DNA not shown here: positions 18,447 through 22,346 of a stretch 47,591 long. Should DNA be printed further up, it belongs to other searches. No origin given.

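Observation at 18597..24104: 1835-aa orphan protein built on a novel TGIxPDF helical-repeat array reminiscent of PPR repeats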

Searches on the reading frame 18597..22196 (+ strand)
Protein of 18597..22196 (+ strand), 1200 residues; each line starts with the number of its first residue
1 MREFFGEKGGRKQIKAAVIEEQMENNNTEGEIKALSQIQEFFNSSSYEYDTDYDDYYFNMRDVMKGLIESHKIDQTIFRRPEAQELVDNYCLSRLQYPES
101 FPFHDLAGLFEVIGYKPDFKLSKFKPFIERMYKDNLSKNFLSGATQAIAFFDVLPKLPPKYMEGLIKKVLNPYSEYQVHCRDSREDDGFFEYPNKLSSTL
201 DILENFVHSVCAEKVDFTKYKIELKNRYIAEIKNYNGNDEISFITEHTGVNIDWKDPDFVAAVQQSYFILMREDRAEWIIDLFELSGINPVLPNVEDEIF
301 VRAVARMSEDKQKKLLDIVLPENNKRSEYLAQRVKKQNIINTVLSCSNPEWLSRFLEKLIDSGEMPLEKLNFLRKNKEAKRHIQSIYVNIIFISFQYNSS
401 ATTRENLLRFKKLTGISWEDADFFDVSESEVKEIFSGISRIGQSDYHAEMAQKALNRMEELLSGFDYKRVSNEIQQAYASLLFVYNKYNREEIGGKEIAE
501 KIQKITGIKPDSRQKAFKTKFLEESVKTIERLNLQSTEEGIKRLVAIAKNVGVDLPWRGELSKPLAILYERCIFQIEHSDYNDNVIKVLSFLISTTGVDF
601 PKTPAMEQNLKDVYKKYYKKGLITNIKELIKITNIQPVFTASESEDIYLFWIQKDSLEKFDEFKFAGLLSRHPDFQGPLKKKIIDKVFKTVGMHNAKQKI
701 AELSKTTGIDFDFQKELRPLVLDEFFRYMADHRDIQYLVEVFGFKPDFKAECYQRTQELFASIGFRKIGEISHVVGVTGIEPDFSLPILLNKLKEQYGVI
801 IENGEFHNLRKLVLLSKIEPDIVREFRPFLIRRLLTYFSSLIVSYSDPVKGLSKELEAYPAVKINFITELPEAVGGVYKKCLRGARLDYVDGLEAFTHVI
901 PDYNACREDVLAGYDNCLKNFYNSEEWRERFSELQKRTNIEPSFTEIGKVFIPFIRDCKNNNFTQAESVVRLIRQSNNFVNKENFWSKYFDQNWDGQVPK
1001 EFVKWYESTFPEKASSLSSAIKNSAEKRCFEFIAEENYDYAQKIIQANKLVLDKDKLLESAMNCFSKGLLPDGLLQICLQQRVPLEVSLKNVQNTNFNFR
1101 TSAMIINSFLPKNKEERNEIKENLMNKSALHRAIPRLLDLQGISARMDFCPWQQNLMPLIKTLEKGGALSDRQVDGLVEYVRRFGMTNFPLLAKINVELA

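Call 89: predict_structure(alignment_id=A7)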
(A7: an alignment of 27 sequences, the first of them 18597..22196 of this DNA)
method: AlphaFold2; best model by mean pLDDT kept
length: 1200 residues; sequences in the alignment: 27
mean_pLDDT: 69.1   pTM: 0.37
mean pLDDT of the five models: 69.1, 68.5, 63.9, 62.7, 62.2
residues with pLDDT >= 90: 175; 70-90: 431; 50-70: 367; < 50: 227
segments of 3 or more residues with pLDDT < 50: 1-8, 47-58, 136-146, 153-157, 159-225, 234-244, 246-250, 270-294, 398-400, 574-582, 597-602, 613-629, 632-643, 654-673
pLDDT, mean of each block of 10 residues (from residue 1): 43 60 59 83 61 45 79 83 89 78 73 84 78 54 47 49 42 29 26 28 33 36 49 46 45 59 55 42 39 52 68 61 63 69 58 64 61 63 65 52 63 64 58 73 60 68 75 81 68 67 82 75 64 55 68 60 55 48 52 50 50 44 46 46 51 48 43 55 67 69 68 75 82 76 82 89 79 86 90 89 82 88 84 80 62 70 80 86 88 86 90 80 68 88 70 78 68 68 82 80 86 86 91 92 90 93 88 92 90 89 92 93 93 95 87 93 87 94 95 92
secondary structure, 60 per line:
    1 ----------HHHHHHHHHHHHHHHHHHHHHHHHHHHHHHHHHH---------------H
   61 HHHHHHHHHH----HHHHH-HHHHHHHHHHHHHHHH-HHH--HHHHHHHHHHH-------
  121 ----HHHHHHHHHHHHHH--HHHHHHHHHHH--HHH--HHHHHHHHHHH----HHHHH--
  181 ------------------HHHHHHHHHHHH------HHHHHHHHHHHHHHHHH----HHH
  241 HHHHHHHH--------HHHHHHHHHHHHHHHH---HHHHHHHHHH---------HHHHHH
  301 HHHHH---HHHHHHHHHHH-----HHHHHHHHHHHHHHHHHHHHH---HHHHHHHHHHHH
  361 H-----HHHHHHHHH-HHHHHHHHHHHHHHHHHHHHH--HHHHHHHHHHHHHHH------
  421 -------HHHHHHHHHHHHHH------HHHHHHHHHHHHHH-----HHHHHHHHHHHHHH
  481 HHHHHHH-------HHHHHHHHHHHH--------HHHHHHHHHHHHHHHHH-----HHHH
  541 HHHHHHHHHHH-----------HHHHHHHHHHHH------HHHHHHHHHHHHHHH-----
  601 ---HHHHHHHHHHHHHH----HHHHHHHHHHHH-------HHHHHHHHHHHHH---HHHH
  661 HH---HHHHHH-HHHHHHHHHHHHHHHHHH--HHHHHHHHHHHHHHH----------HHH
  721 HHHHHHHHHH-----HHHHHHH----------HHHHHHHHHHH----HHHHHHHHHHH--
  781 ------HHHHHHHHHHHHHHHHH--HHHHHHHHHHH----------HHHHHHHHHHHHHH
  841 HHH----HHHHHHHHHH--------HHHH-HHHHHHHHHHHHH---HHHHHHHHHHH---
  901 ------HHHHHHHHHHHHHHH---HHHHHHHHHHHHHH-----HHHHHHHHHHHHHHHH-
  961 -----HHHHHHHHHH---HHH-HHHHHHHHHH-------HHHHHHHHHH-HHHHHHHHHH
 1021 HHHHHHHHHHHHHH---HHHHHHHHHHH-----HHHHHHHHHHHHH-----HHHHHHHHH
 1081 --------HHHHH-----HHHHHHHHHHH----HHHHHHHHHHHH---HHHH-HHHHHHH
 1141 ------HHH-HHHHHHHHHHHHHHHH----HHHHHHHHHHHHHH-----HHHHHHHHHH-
elements in order (helices of 4 or more, strands of 3 or more residues): H11-44 H60-70 H75-79 H81-96 H103-113 H125-138 H141-151 H159-169 H174-178 H199-210 H217-233 H238-248 H257-272 H276-285 H295-305 H309-319 H325-345 H349-361 H367-375 H377-397 H400-414 H428-441 H448-461 H467-487 H495-506 H515-531 H537-551 H563-574 H581-595 H604-617 H622-633 H641-653 H657-662 H666-671 H673-690 H693-707 H718-730 H736-742 H753-763 H768-778 H787-803 H806-816 H827-843 H848-857 H866-869 H871-883 H887-897 H907-921 H925-938 H944-959 H966-975 H983-992 H1000-1009 H1011-1034 H1038-1048 H1054-1066 H1072-1080 H1089-1093 H1099-1109 H1114-1125 H1129-1132 H1134-1140 H1151-1166 H1171-1184 H1190-1199

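Call 92: fold_search(model_id=the predicted structure, library=pdb)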
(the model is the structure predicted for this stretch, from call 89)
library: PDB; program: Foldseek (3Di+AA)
matches with E <= 10: 614; with E <= 0.001: 1
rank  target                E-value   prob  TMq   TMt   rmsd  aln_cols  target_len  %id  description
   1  8bbg_D                1.7e-04  0.99  0.12  0.11  43.9      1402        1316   12  Structure of the IFT-A complex; anterograde IFT-A train model (released 2022-12-21)
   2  7kzv_V                1.5e-03  0.84  0.10  0.11  37.6      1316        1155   12  Structure of the human fanconi anaemia Core-UBE2T-ID-DNA complex in closed state (released 2021-03-10)
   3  7qdz_B                1.6e-03  0.91  0.11  0.12  44.6      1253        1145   11  80S-bound human SKI complex in the closed state (released 2022-02-09)
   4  7w7g_B                1.7e-03  0.90  0.12  0.10  59.5      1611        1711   12  Structure of Mammalian NALCN-FAM155A-UNC79-UNC80 quanternary complex (released 2022-05-18)
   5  9l4d_B                2.1e-03  0.92  0.12  0.07  44.5      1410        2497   11  ATR-ATRIP bound with RP-3500 (released 2025-05-21)
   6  4c0o_A                2.3e-03  0.90  0.10  0.12  37.1      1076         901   11  Transportin 3 in complex with phosphorylated ASF/SF2 (released 2014-01-22)
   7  6zqb_UT               3.1e-03  0.89  0.13  0.10  59.3      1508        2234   11  Cryo-EM structure of the 90S pre-ribosome from Saccharomyces cerevisiae, state B2 (released 2020-09-23)
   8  9l45_B                3.3e-03  0.92  0.14  0.08  50.8      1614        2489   12  ATR-ATRIP bound with VE-822 (released 2025-05-21)
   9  9hn0_B                3.4e-03  0.77  0.11  0.09  49.4      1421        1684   11  Cryo-EM structure of human separase bound to SCC1 (310-550 aa) (released 2025-09-03)
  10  4c0p_D                3.7e-03  0.90  0.12  0.14  35.7      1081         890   10  Unliganded Transportin 3 (released 2014-01-22)
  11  9hma                  4.2e-03  0.82  0.10  0.09  35.7      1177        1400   10  Cryo-EM structure of apo human separase (released 2025-09-03)
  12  7qds_B                5.4e-03  0.85  0.11  0.12  41.8      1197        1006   11  Apo human SKI complex in the open state (released 2022-02-02)
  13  5oqo_A                6.7e-03  0.82  0.11  0.14  34.5      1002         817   10  Crystal structure of the S. cerevisiae condensin Ycg1-Brn1 subcomplex bound to DNA (crystal form II) (released 2017-10-18)
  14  4c0q_A                7.0e-03  0.72  0.10  0.11  35.4      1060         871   10  Transportin 3 in complex with Ran(Q69L)GTP (released 2014-01-22)
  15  4pjw_A                7.0e-03  0.63  0.09  0.10  36.1      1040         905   12  crystal structure of human Stromal Antigen 2 (SA2) in complex with Sister Chromatid Cohesion protein 1 (Scc1), with bo (released 2014-08-27)
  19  4m57                  1.0e-02  0.98  0.13  0.19  37.3       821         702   12  Crystal structure of the pentatricopeptide repeat protein PPR10 from maize (released 2013-10-30)
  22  5i9g_C                1.4e-02  0.97  0.09  0.20  26.0       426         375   12  Crystal structure of designed pentatricopeptide repeat protein dPPR-U8C2 in complex with its target RNA U8C2 (released 2016-04-27)
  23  5i9f_A                1.5e-02  0.98  0.09  0.21  25.0       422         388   14  Crystal structure of designed pentatricopeptide repeat protein dPPR-U10 in complex with its target RNA U10 (released 2016-04-27)
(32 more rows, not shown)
